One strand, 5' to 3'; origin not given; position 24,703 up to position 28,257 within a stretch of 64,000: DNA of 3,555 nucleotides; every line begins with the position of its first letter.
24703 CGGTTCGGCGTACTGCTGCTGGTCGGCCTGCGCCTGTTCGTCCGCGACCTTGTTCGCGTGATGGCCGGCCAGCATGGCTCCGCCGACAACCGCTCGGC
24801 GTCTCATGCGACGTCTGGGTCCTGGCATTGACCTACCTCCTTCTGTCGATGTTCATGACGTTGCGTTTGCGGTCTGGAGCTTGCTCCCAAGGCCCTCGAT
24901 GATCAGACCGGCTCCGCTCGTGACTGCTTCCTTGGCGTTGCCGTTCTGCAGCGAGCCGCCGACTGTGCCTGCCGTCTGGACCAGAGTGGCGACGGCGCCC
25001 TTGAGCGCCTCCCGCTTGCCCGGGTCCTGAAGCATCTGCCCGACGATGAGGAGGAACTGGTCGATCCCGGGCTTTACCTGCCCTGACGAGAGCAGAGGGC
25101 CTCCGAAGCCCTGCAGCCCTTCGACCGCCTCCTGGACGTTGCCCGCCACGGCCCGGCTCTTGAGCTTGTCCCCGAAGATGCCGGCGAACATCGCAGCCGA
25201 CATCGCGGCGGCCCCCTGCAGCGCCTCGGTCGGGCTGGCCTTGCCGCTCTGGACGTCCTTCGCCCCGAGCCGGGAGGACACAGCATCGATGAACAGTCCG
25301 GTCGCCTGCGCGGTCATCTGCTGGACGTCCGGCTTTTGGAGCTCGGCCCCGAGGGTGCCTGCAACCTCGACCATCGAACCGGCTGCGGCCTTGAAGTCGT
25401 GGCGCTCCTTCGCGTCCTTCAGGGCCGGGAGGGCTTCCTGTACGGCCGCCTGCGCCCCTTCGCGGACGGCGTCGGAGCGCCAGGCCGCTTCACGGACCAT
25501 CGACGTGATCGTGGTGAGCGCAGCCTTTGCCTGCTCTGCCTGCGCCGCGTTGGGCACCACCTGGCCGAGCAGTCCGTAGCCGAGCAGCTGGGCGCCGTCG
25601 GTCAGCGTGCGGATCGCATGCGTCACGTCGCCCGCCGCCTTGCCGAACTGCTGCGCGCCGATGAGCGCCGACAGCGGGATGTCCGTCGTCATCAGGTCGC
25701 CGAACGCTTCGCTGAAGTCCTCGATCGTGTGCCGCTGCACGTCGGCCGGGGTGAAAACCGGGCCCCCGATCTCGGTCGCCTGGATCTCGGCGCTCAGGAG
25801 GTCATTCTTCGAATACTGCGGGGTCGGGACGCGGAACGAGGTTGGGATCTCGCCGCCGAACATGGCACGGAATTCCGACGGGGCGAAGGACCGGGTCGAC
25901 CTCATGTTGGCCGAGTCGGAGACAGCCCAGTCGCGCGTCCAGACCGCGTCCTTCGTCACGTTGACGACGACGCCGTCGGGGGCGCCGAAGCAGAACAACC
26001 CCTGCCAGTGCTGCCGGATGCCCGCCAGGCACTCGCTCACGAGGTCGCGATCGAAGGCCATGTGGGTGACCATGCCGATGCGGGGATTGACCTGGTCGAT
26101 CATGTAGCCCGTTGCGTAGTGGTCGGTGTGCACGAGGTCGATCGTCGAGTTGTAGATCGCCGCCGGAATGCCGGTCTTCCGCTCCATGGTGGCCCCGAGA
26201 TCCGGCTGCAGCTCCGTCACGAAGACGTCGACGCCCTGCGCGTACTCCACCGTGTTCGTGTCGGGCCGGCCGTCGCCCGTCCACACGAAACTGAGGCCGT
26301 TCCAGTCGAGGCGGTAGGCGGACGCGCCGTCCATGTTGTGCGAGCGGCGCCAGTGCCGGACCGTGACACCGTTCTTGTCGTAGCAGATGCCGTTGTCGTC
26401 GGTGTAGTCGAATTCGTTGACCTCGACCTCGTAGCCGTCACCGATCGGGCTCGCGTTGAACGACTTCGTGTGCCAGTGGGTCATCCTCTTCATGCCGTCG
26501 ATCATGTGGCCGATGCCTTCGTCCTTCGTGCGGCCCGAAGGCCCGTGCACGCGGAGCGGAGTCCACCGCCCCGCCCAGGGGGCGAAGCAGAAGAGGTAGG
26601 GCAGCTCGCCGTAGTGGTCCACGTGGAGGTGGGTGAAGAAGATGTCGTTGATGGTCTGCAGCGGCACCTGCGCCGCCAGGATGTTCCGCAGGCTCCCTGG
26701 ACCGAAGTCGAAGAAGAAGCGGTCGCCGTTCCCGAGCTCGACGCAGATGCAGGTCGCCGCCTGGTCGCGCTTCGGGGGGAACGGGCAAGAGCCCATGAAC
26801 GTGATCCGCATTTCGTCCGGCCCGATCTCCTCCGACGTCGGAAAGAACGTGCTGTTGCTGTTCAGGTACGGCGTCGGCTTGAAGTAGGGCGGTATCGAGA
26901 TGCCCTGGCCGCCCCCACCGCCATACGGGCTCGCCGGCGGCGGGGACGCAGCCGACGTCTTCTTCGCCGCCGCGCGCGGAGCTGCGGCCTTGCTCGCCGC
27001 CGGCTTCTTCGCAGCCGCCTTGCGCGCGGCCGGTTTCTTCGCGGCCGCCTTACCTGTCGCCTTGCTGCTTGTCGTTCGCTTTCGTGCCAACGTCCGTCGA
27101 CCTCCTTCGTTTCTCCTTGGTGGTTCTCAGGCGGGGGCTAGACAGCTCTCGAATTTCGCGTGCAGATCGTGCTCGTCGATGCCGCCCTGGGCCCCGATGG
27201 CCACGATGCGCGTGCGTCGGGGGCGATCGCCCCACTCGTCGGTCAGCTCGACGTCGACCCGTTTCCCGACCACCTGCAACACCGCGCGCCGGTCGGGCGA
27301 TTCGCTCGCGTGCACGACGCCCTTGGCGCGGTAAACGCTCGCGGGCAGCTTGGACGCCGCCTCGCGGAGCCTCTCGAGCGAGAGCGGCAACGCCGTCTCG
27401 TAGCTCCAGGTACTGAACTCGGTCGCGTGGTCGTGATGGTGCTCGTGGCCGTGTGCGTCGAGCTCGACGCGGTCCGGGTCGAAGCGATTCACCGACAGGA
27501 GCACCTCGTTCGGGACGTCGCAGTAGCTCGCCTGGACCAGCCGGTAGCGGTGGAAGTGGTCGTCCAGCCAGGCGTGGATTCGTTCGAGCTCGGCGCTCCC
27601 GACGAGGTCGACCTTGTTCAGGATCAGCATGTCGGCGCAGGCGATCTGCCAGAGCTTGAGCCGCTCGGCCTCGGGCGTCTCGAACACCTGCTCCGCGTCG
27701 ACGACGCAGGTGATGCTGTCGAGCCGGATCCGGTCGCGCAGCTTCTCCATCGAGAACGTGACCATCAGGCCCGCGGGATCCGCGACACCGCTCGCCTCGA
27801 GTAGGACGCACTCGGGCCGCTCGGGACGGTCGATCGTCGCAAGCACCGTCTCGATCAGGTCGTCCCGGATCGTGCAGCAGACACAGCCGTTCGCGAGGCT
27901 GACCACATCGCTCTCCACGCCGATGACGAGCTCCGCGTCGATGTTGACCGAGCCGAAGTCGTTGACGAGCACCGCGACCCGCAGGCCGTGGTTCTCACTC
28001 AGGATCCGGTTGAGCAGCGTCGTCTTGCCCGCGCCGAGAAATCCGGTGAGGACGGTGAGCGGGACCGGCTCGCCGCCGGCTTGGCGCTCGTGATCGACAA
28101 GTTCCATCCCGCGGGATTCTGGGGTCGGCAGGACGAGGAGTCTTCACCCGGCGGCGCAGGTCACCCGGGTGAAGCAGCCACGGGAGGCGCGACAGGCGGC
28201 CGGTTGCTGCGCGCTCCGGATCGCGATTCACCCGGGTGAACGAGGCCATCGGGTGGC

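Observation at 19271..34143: Seven copies of the palindrome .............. within 15 kb, each with a C-rich pentamer exactly 10 nt away: a candidate local regulon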

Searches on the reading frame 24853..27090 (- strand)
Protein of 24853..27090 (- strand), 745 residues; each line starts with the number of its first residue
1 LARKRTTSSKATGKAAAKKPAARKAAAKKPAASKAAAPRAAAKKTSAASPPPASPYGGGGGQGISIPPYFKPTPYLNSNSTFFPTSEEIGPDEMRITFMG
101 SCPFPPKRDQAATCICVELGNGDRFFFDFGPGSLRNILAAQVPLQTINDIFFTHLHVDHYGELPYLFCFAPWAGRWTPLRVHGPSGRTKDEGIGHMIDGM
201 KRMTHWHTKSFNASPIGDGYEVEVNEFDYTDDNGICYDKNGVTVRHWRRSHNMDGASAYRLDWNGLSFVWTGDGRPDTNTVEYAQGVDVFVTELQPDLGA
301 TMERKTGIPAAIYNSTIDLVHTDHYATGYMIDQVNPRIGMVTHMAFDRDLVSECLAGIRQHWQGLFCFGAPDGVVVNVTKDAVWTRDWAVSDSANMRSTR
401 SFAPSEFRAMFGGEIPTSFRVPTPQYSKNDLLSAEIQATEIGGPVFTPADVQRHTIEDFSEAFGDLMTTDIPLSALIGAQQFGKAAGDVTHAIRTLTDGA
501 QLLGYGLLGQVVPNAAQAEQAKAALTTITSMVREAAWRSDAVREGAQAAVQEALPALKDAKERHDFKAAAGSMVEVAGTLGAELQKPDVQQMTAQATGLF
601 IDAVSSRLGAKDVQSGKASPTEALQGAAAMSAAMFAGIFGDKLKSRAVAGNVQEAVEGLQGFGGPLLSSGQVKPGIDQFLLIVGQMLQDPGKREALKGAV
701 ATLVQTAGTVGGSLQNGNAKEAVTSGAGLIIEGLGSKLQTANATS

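Call 8: search_protein_families(library=pfam, proteins=[window:24853-27090:-], max_evalue=0.01)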
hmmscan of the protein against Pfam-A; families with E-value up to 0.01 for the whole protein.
window:24853-27090:- (745 aa): 4 families
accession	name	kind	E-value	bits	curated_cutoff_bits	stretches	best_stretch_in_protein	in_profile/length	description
PF13691.12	Lactamase_B_4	-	6.9e-07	29.3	27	1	106-161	6-62/63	tRNase Z endonuclease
PF00753.33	Lactamase_B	-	6.8e-06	26.6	22.7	1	113-166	7-63/196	Metallo-beta-lactamase superfamily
PF12706.13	Lactamase_B_2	-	0.00078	19.5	27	1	125-344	3-200/200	Beta-lactamase superfamily domain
PF08520.15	Mitofissin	-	0.0072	16.5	27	0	338-360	1-23/69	Mitofissin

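Call 18: search_protein_families(library=ncbifam, proteins=[window:24853-27090:-], max_evalue=0.01)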
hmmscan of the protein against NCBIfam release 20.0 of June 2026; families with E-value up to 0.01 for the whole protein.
window:24853-27090:- (745 aa): 10 families
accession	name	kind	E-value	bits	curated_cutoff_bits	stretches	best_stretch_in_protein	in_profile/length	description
NF041257.1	GntH_guanitoxin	equivalog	2.7e-153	510.3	333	1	82-457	1-371/374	guanitoxin biosynthesis MBL fold metallo-hydrolase GntH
NF000801.0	PRK00055.1-3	equivalog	7.8e-19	67.8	252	1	94-261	2-152/307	ribonuclease Z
TIGR02651.1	RNase_Z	equivalog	5.2e-18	65.1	292.95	1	96-263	2-149/302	ribonuclease Z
NF000800.0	PRK00055.1-1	equivalog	2e-14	53.3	398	1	94-187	1-97/305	ribonuclease Z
NF000806.0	PRK00055.2-4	equivalog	1.4e-12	47.4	363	1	95-298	3-202/280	ribonuclease Z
TIGR02649.1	true_RNase_BN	exception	4.2e-11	42.4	563.7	1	97-186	3-95/304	ribonuclease BN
NF041851.1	cyc_nuc_deg_phdiest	equivalog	5.5e-08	32.5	400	1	94-293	1-183/253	cyclic nucleotide-degrading phosphodiesterase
NF002558.0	PRK02126.1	subfamily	7e-05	22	315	1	123-188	28-87/345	ribonuclease Z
NF000805.0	PRK00055.2-3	equivalog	0.00068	19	416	1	122-164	31-73/307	ribonuclease Z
NF000804.0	PRK00055.2-1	equivalog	0.004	16.3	402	1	106-163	16-72/306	ribonuclease Z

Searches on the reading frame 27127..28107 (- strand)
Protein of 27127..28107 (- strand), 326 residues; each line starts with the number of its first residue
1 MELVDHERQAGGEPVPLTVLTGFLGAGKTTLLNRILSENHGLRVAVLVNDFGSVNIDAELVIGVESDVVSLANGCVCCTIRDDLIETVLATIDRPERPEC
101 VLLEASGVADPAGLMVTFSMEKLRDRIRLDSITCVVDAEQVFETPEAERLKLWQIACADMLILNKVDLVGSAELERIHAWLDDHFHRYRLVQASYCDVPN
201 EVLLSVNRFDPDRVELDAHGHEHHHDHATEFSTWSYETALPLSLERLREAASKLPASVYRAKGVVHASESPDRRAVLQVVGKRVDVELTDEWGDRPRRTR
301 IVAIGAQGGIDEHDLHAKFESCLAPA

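Call 8: search_protein_families(library=pfam, proteins=[window:27127-28107:-], max_evalue=0.01)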
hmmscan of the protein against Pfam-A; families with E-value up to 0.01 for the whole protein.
window:27127-28107:- (326 aa): 7 families
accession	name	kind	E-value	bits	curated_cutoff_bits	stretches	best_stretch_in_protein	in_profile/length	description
PF02492.25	cobW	-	6.2e-51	173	20.7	1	16-183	1-171/180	CobW/HypB/UreG, nucleotide-binding domain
PF07683.19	CobW_C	-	5.5e-19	68.3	22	1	231-323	1-94/94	Cobalamin synthesis protein cobW C-terminal domain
PF00009.33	GTP_EFTU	-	0.00036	20.6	26.5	1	20-192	8-151/188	Elongation factor Tu GTP binding domain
PF13401.12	AAA_22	-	0.00054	20.7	27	1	17-57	7-33/130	AAA domain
PF03193.22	RsgA_GTPase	-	0.005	17.1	30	0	17-39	108-130/174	RsgA GTPase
PF13191.12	AAA_16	-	0.0087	17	32.6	0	8-49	18-58/167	AAA ATPase domain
PF25199.1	nSTAND_NTPase5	-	0.0097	16.2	34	0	8-45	34-72/145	Novel STAND NTPase 5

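Call 12: find_encoding_contigs(protein=window:27127-28107:-, flank=10000, max_places=6)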
Protein window:27127-28107:- (326 aa): no gene with exactly this product is on record in the collection.
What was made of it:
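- Tried and rejected: Exact look-up of the COG0523 protein in the assembly index: not on record, so the source contig could not be extended (call 12).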
